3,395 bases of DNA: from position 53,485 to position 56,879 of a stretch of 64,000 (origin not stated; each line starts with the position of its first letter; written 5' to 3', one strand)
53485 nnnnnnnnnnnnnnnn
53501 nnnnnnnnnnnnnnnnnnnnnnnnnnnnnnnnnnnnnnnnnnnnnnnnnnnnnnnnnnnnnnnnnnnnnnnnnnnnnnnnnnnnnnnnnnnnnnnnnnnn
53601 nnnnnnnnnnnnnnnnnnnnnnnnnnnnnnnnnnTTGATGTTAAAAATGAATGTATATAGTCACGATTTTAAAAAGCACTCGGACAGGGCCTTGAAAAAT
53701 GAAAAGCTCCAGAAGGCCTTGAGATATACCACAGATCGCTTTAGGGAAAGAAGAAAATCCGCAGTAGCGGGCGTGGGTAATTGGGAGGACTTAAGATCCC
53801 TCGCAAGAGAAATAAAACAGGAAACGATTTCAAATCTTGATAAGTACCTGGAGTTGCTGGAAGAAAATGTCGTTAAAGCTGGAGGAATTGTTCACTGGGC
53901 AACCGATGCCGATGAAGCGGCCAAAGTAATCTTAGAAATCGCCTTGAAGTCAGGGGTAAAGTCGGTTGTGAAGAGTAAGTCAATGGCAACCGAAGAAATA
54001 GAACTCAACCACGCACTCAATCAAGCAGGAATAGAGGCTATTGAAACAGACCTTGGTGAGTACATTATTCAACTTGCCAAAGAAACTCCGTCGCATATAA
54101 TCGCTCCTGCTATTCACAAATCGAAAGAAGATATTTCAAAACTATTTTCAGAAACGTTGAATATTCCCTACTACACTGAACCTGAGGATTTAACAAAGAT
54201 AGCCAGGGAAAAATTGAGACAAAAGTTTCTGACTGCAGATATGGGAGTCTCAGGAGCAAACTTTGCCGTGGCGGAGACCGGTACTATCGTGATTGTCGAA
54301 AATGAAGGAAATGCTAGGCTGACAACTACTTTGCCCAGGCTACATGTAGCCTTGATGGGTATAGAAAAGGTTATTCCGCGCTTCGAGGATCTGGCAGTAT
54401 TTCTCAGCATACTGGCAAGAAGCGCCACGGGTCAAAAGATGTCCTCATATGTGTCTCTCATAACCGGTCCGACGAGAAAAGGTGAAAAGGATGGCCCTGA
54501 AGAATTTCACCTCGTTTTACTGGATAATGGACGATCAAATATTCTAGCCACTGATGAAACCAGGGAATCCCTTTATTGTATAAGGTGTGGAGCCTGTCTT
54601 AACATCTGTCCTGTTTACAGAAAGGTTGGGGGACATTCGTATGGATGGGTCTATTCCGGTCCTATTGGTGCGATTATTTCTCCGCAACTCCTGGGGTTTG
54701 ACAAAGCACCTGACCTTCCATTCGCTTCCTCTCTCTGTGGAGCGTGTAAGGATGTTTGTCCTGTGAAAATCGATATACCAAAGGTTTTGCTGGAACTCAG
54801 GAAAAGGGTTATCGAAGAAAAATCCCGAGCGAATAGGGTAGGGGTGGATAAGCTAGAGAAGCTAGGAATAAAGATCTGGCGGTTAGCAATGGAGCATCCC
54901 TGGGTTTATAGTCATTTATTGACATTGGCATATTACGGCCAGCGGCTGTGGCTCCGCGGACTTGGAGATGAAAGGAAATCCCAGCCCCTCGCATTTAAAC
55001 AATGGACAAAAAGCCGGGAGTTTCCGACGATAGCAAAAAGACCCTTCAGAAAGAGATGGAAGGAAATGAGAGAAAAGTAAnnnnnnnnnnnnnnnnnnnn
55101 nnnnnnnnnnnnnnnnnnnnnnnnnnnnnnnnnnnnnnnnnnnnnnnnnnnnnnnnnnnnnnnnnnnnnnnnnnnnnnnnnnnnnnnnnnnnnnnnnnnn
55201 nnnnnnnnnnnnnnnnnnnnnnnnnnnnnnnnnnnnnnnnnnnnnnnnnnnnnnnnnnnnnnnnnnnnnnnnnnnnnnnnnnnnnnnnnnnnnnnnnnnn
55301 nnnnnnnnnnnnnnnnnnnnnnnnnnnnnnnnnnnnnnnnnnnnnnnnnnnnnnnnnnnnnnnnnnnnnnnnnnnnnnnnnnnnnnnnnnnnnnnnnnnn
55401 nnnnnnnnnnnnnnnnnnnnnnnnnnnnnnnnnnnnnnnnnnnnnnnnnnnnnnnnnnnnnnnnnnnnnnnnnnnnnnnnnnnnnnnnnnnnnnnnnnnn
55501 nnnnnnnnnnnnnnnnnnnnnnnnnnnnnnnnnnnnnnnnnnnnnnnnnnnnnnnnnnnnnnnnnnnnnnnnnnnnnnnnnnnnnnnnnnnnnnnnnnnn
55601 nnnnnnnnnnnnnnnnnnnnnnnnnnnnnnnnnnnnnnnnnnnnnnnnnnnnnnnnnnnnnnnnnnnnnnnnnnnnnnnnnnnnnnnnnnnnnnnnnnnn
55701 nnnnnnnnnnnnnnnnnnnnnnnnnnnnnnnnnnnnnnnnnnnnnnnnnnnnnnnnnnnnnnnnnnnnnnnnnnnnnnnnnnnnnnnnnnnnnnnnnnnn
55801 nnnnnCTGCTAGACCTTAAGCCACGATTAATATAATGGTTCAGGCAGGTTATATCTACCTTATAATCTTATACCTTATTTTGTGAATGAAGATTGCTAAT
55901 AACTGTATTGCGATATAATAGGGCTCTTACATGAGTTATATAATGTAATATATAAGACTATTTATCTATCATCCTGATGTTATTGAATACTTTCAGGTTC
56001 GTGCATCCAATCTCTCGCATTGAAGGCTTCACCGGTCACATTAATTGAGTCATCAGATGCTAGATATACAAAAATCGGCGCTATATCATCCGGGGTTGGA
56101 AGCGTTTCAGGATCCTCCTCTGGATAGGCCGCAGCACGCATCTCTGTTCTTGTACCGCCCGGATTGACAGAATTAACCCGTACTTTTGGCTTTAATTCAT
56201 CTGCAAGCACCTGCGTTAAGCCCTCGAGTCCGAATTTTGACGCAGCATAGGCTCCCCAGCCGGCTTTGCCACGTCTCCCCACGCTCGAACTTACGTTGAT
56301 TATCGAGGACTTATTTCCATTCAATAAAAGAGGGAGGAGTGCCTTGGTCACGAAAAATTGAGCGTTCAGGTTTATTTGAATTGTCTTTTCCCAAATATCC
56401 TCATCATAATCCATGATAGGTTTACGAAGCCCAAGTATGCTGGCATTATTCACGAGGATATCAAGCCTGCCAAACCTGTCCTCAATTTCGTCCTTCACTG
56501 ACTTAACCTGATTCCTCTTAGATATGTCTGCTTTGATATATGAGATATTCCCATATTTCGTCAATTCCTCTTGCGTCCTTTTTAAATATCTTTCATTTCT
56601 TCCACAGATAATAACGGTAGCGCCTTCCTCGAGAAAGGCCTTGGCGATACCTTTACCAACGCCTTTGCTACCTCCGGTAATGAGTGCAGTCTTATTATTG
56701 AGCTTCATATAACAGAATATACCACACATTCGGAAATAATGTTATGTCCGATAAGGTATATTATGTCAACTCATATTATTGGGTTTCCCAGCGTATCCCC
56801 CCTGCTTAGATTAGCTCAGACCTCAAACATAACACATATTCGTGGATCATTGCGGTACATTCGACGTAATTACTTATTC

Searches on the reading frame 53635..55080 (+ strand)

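Call 65: search_protein_families(library=pfam, proteins=[window:53635-55080:+], max_evalue=0.001)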
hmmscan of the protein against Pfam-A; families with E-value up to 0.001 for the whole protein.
window:53635-55080:+ (481 aa): 10 families
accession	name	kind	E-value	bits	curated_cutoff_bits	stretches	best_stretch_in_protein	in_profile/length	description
PF02589.21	LUD_dom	-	2.5e-53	181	22.6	1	72-296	1-189/189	LUD domain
PF13183.11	Fer4_8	-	4.4e-13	50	27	1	312-379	2-68/68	4Fe-4S dicluster domain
PF11870.13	LutB_C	-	6.2e-11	42.9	26.8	1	401-477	20-85/88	Lactate utilisation protein B, C-terminal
PF13237.11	Fer4_10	-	1.4e-06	28.6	25.5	0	312-327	6-21/53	4Fe-4S dicluster domain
PF13534.11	Fer4_17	-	6.5e-06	27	22.2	1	315-380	2-61/61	4Fe-4S dicluster domain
PF00037.32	Fer4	-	1e-05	25.5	21.1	0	315-327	8-20/24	4Fe-4S binding domain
PF13484.11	Fer4_16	-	1.6e-05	26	30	0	315-327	2-14/66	4Fe-4S double cluster binding domain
PF12798.12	Fer4_3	-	4.6e-05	24.4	27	0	315-327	1-13/15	4Fe-4S binding domain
PF12800.12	Fer4_4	-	9.4e-05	22.9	24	0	315-328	4-17/17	4Fe-4S binding domain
PF13187.11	Fer4_9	-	0.00052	20.4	27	0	314-378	1-50/52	4Fe-4S dicluster domain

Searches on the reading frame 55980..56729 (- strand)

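Call 65: search_protein_families(library=pfam, proteins=[window:55980-56729:-], max_evalue=0.001)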
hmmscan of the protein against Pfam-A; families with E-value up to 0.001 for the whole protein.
window:55980-56729:- (249 aa): 5 families
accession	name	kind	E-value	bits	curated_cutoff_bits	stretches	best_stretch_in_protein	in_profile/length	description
PF00106.31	adh_short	-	7e-59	199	26.6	1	13-204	1-193/195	short chain dehydrogenase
PF13561.12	adh_short_C2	-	6.6e-50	170.3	27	1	22-236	6-229/236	Enoyl-(Acyl carrier protein) reductase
PF23441.1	SDR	-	1.8e-16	60.8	27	1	9-199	4-200/258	SDR-like rossmann domain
PF08659.16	KR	-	4.2e-13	50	22.6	1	14-177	2-165/180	KR domain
PF02882.25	THF_DHG_CYH_C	-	0.00044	20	27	1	8-52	32-76/160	Tetrahydrofolate dehydrogenase/cyclohydrolase, NAD(P)-binding domain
